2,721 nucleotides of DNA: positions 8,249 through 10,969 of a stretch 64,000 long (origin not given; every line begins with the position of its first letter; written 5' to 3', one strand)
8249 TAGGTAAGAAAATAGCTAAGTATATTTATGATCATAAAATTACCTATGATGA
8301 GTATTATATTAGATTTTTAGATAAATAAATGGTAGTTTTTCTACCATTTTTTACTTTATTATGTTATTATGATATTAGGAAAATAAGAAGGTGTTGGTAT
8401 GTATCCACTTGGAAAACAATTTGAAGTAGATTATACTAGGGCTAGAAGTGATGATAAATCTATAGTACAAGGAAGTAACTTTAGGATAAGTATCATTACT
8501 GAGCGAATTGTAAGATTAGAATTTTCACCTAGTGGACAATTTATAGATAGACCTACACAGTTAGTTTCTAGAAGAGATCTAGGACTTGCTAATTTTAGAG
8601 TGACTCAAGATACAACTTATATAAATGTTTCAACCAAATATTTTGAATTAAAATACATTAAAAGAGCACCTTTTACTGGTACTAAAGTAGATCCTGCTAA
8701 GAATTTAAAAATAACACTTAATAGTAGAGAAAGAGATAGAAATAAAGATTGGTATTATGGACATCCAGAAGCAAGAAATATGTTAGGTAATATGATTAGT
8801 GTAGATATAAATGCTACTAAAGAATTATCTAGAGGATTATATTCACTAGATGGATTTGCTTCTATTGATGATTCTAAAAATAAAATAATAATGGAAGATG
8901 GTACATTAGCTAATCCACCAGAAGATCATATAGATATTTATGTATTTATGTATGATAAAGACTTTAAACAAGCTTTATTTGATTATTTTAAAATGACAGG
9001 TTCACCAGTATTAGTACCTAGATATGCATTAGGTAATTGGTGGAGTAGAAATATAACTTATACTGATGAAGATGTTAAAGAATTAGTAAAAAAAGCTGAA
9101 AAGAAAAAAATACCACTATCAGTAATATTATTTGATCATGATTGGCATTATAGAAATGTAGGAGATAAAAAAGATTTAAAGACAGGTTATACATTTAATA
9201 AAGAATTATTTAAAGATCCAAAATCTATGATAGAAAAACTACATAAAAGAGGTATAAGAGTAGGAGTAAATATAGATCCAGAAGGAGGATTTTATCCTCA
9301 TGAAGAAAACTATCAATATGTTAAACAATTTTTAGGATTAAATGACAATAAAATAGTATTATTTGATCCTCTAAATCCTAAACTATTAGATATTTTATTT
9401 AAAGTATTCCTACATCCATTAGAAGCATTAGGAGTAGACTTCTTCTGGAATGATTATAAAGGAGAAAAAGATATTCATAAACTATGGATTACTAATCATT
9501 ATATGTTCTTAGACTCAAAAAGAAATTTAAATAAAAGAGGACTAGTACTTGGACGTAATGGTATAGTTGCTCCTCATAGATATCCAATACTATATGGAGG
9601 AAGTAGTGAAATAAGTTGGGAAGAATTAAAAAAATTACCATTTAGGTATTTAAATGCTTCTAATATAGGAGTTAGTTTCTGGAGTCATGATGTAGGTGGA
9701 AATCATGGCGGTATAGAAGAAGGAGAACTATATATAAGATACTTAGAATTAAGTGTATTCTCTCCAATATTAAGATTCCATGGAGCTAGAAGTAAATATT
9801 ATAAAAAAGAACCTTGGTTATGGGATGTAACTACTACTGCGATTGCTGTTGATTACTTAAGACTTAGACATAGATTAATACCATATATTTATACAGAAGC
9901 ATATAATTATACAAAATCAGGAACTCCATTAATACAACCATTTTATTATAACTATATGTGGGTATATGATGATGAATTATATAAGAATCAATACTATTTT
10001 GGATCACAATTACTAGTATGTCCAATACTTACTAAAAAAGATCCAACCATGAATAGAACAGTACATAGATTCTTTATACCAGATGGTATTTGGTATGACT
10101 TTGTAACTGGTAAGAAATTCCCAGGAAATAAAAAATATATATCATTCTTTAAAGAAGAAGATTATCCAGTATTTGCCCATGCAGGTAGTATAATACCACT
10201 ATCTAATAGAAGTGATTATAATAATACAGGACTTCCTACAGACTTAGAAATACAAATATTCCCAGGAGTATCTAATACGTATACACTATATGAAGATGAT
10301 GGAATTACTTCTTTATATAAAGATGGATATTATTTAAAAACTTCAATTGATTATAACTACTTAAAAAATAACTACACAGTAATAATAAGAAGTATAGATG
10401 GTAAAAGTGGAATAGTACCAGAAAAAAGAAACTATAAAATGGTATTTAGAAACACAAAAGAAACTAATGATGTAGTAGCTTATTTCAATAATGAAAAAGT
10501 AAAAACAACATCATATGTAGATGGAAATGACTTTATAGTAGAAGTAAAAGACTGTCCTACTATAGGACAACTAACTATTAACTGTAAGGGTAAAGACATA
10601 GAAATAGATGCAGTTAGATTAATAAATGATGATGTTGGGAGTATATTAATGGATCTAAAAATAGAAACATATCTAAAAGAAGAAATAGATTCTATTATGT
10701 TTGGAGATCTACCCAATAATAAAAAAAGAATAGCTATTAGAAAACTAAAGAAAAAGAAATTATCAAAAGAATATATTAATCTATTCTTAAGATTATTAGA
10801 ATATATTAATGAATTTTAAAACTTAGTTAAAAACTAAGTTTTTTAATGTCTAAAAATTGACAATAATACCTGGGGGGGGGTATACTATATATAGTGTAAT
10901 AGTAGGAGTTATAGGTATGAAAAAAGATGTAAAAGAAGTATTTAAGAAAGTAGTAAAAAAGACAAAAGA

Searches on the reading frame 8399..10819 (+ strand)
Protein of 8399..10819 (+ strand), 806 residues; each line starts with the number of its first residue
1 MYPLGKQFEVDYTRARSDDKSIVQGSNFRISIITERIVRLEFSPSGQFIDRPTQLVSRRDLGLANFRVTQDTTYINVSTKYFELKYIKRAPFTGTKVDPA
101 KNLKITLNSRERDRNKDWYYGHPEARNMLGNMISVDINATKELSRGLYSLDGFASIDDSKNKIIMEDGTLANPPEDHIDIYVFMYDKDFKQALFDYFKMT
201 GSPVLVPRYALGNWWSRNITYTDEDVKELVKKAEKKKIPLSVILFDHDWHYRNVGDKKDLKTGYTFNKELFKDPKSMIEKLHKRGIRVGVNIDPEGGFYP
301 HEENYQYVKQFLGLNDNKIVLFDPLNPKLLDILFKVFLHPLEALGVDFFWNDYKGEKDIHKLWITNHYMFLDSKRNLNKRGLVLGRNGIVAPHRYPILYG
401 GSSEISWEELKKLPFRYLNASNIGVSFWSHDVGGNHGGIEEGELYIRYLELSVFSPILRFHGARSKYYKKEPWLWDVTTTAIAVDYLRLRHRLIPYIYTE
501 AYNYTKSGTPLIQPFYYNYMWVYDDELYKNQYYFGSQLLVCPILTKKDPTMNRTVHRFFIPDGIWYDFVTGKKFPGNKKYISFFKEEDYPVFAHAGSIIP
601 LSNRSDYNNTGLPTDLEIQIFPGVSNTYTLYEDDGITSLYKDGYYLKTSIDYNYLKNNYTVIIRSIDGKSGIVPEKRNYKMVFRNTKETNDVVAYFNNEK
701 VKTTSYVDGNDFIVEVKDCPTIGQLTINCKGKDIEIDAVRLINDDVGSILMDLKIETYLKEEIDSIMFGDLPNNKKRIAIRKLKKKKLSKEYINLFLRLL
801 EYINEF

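Call 6: search_protein_families(library=pfam, proteins=[window:8399-10819:+], max_evalue=0.01)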
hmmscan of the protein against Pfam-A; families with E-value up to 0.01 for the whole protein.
window:8399-10819:+ (806 aa): 5 families
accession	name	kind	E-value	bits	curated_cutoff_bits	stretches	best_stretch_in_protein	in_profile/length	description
PF01055.32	Glyco_hydro_31_2nd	-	6.2e-56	190.5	23.5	1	203-499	1-327/328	Glycosyl hydrolases family 31 TIM-barrel domain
PF21365.3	Glyco_hydro_31_3rd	-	3.6e-16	59.8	24.4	1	508-599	1-87/87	Glycosyl hydrolase family 31 C-terminal domain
PF17137.9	DUF5110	-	3.4e-12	46.7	27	1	616-685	2-70/71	Domain of unknown function (DUF5110)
PF02065.24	Melibiase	-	0.0032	16.9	27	1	211-295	45-127/347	Melibiase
PF13802.12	Gal_mutarotas_2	-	0.0073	17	27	0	28-111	2-85/184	Glycosyl hydrolase 31 N-terminal galactose mutarotase-like domain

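Call 21: find_related_loci(query=A1, collection=genome_contigs, flank=6000)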
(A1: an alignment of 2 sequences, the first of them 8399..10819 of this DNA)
Query A1 (806 aa) in genome_contigs; peptide patterns used: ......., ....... (x = any residue, [..] = any of these).
187 stretches matched a pattern; 82 encode a relative of the query (tblastn E <= 1e-3); the best 80 are kept; 80 distinct loci.
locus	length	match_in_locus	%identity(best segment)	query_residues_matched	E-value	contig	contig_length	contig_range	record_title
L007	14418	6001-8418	86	1-806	0e+0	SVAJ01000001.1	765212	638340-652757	MAG: Bacillota bacterium isolate SIG199 NODE_2_length_765212_cov_6.972485, whole genome shotgun sequence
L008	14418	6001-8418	85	1-806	0e+0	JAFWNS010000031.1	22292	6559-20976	MAG: Bacilli bacterium isolate RGIG5906 Sheep_Jejunum.Co__c349316, whole genome shotgun sequence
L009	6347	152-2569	84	1-806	0e+0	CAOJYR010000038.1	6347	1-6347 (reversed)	MAG TPA_asm: uncultured Tenericutes bacterium isolate SRR17684645_bin.33_metawrap_v1.3_MAG genome assembly, contig: NODE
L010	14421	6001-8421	84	1-806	0e+0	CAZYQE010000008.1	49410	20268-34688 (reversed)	MAG TPA_asm: uncultured Muribaculaceae bacterium isolate SRP278969_co1_409 genome assembly, contig: NODE_483_length_4941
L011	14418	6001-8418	81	1-806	0e+0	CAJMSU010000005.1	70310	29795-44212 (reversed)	TPA_asm: uncultured bacterium isolate SRR5519181-bin.25 genome assembly, contig: NODE_216_length_70310_cov_7.353370, who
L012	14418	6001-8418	79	1-806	0e+0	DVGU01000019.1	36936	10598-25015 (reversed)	MAG TPA_asm: Candidatus Faecimonas gallistercoris isolate CHK189-3136 CHK189__C56194_L36936_ERR3414584, whole genome sho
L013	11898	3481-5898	79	1-806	0e+0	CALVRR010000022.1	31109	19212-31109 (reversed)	MAG: uncultured Bacilli bacterium isolate BRZ_NH__bin11 genome assembly, contig: BRZ_NH__NODE_841_length_31109_cov_14.95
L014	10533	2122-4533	79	1-805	0e+0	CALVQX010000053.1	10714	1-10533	MAG: uncultured Bacilli bacterium isolate E07__bin200 genome assembly, contig: E07__k127_2905862, whole genome shotgun s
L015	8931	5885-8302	78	1-806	0e+0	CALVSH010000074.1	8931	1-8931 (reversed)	MAG: uncultured Bacilli bacterium isolate E05__bin245 genome assembly, contig: E05__k127_7927536, whole genome shotgun s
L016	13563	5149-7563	79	1-805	0e+0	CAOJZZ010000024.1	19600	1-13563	MAG TPA_asm: uncultured Tenericutes bacterium isolate SRR17684619_bin.35_metawrap_v1.3_MAG genome assembly, contig: NODE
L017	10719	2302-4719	79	1-806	0e+0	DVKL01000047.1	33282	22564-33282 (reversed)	MAG TPA_asm: Candidatus Faecimonas intestinavium isolate USAMLcec2-12447 USAMLcec2__C81772_L33282_SRR5280393, whole geno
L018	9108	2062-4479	79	1-806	0e+0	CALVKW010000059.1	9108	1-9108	MAG: uncultured Bacilli bacterium isolate BRZ_E__bin81 genome assembly, contig: BRZ_E__NODE_18504_length_9108_cov_5.3809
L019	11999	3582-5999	78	1-806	0e+0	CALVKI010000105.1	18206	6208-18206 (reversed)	MAG: uncultured Bacilli bacterium isolate E13__bin56 genome assembly, contig: E13__k127_2059906, whole genome shotgun se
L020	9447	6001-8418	79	1-806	0e+0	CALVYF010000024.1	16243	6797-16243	MAG: uncultured Bacilli bacterium isolate BRZ_SL__bin34 genome assembly, contig: BRZ_SL__NODE_5648_length_16243_cov_11.2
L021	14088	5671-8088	77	1-806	0e+0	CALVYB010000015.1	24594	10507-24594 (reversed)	MAG: uncultured Bacilli bacterium isolate BRZ_LS__bin9 genome assembly, contig: BRZ_LS__NODE_1214_length_24594_cov_13.45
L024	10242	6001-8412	77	1-804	0e+0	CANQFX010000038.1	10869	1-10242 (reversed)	MAG: uncultured Bacilli bacterium isolate Lapin-008__bin25 genome assembly, contig: Lapin-008__NODE_6181_length_10869_co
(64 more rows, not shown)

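Call 28: search_protein_families(library=pfam, proteins=[L024:3385-4704:+, L024:2484-3185:-, L024:4799-5926:+], max_evalue=1)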
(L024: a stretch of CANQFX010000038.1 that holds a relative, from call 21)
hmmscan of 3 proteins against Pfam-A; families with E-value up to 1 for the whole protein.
L024:3385-4704:+ (439 aa): 3 families
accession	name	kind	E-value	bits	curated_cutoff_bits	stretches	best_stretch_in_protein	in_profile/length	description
PF19789.6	DUF6273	-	0.00082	19.7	23.5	1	372-420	126-171/172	Domain of unknown function (DUF6273)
PF20635.2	SMN_YG-box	-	0.06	13.6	21.3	0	231-248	42-59/71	Survival Motor Neuron, YG-box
PF07017.17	PagP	-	0.17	11.7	24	1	143-184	46-88/144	Antimicrobial peptide resistance and lipid A acylation protein PagP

L024:2484-3185:- (233 aa): 0 families

L024:4799-5926:+ (375 aa): 1 family
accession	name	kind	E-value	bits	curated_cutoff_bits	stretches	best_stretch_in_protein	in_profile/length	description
PF02557.22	VanY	-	1.9e-36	125.2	25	1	231-352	5-132/132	D-alanyl-D-alanine carboxypeptidase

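Call 30: find_homologous_proteins(query=L024:3385-4704:+, max_evalue=0.00001)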
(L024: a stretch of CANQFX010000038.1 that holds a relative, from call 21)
Query L024:3385-4704:+ (439 aa): 2690 proteins with E <= 0.00001 among 6402 candidates; the best 120 are listed.
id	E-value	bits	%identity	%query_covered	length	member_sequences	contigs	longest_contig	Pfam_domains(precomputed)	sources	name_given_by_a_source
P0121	7.9e-294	992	100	100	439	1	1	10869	-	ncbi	-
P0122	2.9e-200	684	73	100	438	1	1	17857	-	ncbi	-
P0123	1.6e-176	606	68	100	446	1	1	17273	-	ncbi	-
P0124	4.2e-165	568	71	39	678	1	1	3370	PF19789.7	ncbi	-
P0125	1.6e-160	553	51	40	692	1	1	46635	-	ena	-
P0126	2.3e-154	533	63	31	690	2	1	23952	-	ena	-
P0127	8.7e-150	518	50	40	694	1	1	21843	-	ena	-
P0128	3.2e-149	516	58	100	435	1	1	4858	-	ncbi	-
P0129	1.1e-148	514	59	100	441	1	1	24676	-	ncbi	-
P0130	4.1e-148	512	52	39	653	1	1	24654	PF19789.7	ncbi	-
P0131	1.8e-143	497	52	39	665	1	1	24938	PF19789.7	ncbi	-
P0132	4.6e-143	496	52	39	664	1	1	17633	PF19789.7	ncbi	-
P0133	9.2e-141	488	53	39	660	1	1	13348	PF19789.7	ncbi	-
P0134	3.5e-140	486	54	37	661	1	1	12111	-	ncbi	-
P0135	1.0e-139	485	54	34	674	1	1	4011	-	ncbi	-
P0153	1.5e-99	352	49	93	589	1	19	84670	-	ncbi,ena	-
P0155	1.6e-99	352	49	93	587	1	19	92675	-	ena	-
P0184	2.9e-96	341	50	90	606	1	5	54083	-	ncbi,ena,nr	ncbi:MAG: hypothetical protein IJG68_02825 [Bacilli bacterium]|nr:hypothetical protein [Bacilli bact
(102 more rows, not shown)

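Call 31: find_encoding_contigs(protein=P0122, flank=2500, max_places=10)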
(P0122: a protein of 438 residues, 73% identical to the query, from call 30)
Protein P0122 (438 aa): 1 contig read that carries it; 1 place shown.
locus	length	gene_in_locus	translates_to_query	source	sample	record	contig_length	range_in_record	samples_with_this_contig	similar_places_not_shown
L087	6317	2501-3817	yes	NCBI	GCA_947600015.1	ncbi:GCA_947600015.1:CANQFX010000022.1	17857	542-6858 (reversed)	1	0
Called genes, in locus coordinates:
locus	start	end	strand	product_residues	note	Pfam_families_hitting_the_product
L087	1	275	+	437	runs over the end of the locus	PF00535:Glycos_transf_2, PF13489:Methyltransf_23, PF08241:Methyltransf_11 (faint), PF08242:Methyltransf_12 (faint)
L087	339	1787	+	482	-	PF06941:NT5C, PF01156:IU_nuc_hydro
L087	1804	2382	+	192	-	PF01966:HD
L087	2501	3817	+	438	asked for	-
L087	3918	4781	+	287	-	PF00149:Metallophos, PF12850:Metallophos_2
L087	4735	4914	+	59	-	-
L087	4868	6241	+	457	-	PF02878:PGM_PMM_I, PF02879:PGM_PMM_II, PF02880:PGM_PMM_III, PF00408:PGM_PMM_IV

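Call 32: find_encoding_contigs(protein=P0123, flank=2500, max_places=10)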
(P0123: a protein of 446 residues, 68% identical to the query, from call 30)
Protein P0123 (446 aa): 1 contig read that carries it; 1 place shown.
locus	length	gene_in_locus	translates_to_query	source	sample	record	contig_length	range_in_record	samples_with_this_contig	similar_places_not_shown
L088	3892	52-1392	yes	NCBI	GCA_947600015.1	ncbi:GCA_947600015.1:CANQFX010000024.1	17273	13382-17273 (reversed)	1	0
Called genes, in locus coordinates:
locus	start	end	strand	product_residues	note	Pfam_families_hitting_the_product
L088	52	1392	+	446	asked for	-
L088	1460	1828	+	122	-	PF14071:YlbD_coat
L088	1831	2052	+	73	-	PF14003:YlbE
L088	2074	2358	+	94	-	PF06133:Com_YlbF (faint)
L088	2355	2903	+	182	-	PF03602:Cons_hypoth95, PF05175:MTS (weak), PF13847:Methyltransf_31 (weak), PF09445:Methyltransf_15 (weak)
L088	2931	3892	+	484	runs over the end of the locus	PF12810:ALK_LTK_GRD (faint), PF14200:RicinB_lectin_2 (weak)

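Call 33: find_encoding_contigs(protein=P0153, flank=2500, max_places=10)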
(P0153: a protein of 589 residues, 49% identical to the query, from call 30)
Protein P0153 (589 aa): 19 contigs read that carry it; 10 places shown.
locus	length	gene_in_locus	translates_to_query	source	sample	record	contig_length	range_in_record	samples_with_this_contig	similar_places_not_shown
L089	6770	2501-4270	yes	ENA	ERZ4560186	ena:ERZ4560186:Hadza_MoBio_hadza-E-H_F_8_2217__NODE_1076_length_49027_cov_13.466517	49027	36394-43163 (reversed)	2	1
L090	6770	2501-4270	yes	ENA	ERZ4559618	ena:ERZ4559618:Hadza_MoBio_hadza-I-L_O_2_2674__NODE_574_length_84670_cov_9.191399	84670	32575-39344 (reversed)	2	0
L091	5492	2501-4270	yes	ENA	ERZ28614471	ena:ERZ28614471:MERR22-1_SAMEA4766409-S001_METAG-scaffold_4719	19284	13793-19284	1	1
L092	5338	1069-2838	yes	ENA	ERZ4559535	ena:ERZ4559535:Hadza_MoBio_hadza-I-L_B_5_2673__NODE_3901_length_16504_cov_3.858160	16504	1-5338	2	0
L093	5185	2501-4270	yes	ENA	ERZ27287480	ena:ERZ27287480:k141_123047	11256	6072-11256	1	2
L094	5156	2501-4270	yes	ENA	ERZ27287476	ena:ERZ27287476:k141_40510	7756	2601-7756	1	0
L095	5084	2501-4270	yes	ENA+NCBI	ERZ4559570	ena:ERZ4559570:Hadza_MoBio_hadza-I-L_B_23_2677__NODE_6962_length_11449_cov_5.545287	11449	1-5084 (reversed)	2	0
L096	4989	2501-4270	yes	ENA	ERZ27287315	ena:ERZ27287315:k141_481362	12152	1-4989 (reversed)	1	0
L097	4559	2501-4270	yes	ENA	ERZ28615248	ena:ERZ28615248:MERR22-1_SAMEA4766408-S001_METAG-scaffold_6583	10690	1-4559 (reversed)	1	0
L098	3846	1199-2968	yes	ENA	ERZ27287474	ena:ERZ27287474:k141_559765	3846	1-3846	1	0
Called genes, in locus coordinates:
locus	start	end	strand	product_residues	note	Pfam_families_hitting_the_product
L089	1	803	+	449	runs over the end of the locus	PF02878:PGM_PMM_I, PF02879:PGM_PMM_II, PF02880:PGM_PMM_III, PF00408:PGM_PMM_IV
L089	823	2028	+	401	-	PF16403:Bact_surface_Ig-like (faint), PF01183:Glyco_hydro_25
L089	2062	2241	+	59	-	-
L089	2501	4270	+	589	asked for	-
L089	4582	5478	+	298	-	-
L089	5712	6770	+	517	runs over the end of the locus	-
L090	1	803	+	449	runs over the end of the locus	PF02878:PGM_PMM_I, PF02879:PGM_PMM_II, PF02880:PGM_PMM_III, PF00408:PGM_PMM_IV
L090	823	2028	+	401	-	PF16403:Bact_surface_Ig-like (faint), PF01183:Glyco_hydro_25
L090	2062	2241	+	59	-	-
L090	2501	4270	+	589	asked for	-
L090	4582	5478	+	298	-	-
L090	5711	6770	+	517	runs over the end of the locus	-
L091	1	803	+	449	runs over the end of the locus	PF02878:PGM_PMM_I, PF02879:PGM_PMM_II, PF02880:PGM_PMM_III, PF00408:PGM_PMM_IV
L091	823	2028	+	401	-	PF16403:Bact_surface_Ig-like (faint), PF01183:Glyco_hydro_25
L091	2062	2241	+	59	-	-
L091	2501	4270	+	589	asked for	-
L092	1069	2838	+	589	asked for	-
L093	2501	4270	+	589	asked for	-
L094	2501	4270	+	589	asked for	-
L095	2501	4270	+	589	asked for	-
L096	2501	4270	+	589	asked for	-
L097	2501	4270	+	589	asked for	-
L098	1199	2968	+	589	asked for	-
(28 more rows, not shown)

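Call 40: find_encoding_contigs(protein=P0129, flank=3000, max_places=6)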
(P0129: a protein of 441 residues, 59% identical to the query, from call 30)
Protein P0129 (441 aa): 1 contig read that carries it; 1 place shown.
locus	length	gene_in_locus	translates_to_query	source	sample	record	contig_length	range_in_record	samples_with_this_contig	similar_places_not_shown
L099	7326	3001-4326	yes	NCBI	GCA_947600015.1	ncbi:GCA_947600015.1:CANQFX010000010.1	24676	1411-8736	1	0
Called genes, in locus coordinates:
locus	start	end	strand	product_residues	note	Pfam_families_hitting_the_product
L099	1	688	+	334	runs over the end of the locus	PF06068:TIP49 (weak), PF05496:RuvB_N, PF00004:AAA, PF07728:AAA_5, PF13173:AAA_14 (weak), PF17864:AAA_lid_4, PF05491:WHD_RuvB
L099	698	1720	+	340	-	PF02547:Queuosine_synth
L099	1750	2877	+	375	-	PF01702:TGT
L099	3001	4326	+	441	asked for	-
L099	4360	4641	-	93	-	PF14181:YqfQ (weak)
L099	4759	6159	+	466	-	PF28597:T2SSF_N (weak), PF00482:T2SSF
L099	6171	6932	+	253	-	PF06750:A24_N_bact, PF01478:Peptidase_A24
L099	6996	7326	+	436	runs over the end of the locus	PF25888:WHD_DnaB, PF07261:DnaB_2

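Call 41: find_encoding_contigs(protein=P0128, flank=3000, max_places=6)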
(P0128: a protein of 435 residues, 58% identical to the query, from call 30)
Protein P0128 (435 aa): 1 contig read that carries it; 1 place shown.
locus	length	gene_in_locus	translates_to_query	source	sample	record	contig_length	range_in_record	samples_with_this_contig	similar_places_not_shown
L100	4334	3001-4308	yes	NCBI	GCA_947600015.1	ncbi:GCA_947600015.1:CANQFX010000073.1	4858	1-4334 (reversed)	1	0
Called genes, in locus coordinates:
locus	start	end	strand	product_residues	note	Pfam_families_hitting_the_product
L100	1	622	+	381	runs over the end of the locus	?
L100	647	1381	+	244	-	PF00117:GATase, PF07722:Peptidase_C26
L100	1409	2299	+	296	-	PF02578:Cu-oxidase_4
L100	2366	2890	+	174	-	PF13886:TM7S3_TM198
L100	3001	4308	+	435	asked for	-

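Call 73: find_encoding_contigs(protein=P0184, flank=3000, max_places=10)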
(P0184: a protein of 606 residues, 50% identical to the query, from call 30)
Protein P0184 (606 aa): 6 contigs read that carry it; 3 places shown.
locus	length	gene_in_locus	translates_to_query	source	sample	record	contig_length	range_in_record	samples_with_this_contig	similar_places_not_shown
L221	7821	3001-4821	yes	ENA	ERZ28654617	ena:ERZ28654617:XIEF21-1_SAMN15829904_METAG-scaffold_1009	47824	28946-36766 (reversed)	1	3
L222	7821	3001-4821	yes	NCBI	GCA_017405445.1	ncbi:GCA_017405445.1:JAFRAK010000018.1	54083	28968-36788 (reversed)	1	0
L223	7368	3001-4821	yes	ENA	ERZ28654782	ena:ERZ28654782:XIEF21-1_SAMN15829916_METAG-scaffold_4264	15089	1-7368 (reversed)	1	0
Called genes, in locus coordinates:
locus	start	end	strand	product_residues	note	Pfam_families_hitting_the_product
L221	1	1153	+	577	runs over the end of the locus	PF01807:Zn_ribbon_DnaG, PF08275:DNAG_N, PF01751:Toprim, PF13155:Toprim_2, PF13362:Toprim_3 (weak), PF13662:Toprim_4, PF10410:DnaB_bind (weak)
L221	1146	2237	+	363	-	PF03979:Sigma70_r1_1, PF00140:Sigma70_r1_2, PF04542:Sigma70_r2, PF04539:Sigma70_r3, PF04545:Sigma70_r4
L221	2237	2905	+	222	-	PF12847:Methyltransf_18, PF05175:MTS (weak), PF04816:TrmK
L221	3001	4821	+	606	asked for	-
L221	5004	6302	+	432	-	-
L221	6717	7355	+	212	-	PF04239:DUF421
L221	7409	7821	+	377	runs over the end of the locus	PF02638:GHL10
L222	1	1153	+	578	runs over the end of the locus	PF01807:Zn_ribbon_DnaG, PF08275:DNAG_N, PF01751:Toprim, PF13155:Toprim_2, PF13362:Toprim_3 (weak), PF13662:Toprim_4, PF10410:DnaB_bind (weak)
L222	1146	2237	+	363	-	PF03979:Sigma70_r1_1, PF00140:Sigma70_r1_2, PF04542:Sigma70_r2, PF04539:Sigma70_r3, PF04545:Sigma70_r4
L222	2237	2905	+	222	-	PF12847:Methyltransf_18, PF05175:MTS (weak), PF04816:TrmK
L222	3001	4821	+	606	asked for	-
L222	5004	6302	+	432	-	-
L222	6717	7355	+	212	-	PF04239:DUF421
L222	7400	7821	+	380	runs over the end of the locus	PF02638:GHL10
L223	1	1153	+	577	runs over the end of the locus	PF01807:Zn_ribbon_DnaG, PF08275:DNAG_N, PF01751:Toprim, PF13155:Toprim_2, PF13362:Toprim_3 (weak), PF13662:Toprim_4, PF10410:DnaB_bind (weak)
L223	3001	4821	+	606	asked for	-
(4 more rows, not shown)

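Call 74: find_encoding_contigs(protein=P0155, flank=4000, max_places=10)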
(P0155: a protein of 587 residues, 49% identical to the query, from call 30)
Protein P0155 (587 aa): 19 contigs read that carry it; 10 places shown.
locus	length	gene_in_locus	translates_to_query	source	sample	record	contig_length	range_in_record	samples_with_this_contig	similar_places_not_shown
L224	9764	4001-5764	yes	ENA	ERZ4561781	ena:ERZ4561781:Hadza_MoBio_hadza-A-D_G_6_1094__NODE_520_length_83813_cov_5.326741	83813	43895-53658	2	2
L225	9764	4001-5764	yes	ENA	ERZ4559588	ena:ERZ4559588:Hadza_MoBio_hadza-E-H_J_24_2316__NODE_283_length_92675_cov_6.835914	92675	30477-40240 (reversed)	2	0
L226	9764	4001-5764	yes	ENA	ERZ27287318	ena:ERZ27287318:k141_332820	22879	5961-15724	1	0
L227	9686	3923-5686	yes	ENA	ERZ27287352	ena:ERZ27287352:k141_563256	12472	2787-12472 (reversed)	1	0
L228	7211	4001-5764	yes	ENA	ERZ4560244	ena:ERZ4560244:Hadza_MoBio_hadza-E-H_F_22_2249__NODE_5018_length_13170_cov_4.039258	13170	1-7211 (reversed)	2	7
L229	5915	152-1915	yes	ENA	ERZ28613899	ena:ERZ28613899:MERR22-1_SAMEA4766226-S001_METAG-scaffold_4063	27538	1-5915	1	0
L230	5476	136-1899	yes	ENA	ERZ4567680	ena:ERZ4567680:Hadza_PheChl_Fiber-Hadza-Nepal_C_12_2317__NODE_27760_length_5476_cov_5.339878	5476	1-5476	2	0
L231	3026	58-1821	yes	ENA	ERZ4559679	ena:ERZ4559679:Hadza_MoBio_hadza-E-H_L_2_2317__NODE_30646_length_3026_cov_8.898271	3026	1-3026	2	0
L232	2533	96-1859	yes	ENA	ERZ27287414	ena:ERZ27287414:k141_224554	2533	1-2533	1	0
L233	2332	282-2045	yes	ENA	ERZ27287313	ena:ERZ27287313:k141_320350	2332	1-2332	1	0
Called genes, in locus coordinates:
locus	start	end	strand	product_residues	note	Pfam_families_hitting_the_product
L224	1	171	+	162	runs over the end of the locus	-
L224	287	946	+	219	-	PF24894:Hexapep_GlmU (faint), PF00132:Hexapep, PF25084:LbH_EIF2B, PF25087:GMPPB_C, PF00132:Hexapep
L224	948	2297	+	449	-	PF02878:PGM_PMM_I, PF02879:PGM_PMM_II, PF02880:PGM_PMM_III, PF00408:PGM_PMM_IV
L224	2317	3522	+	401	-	PF16403:Bact_surface_Ig-like (faint), PF01183:Glyco_hydro_25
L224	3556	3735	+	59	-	-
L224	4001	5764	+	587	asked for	-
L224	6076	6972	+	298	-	-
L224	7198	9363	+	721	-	-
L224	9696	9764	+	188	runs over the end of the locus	PF10628:CotE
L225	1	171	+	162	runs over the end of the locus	-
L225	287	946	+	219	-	PF24894:Hexapep_GlmU (faint), PF00132:Hexapep, PF25084:LbH_EIF2B, PF25087:GMPPB_C, PF00132:Hexapep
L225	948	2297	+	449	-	PF02878:PGM_PMM_I, PF02879:PGM_PMM_II, PF02880:PGM_PMM_III, PF00408:PGM_PMM_IV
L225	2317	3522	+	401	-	PF16403:Bact_surface_Ig-like (faint), PF01183:Glyco_hydro_25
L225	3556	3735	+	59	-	-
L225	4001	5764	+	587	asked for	-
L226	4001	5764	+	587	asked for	-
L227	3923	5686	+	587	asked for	-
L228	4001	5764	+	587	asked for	-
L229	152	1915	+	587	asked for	-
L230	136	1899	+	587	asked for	-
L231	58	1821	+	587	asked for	-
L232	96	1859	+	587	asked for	-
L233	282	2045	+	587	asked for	-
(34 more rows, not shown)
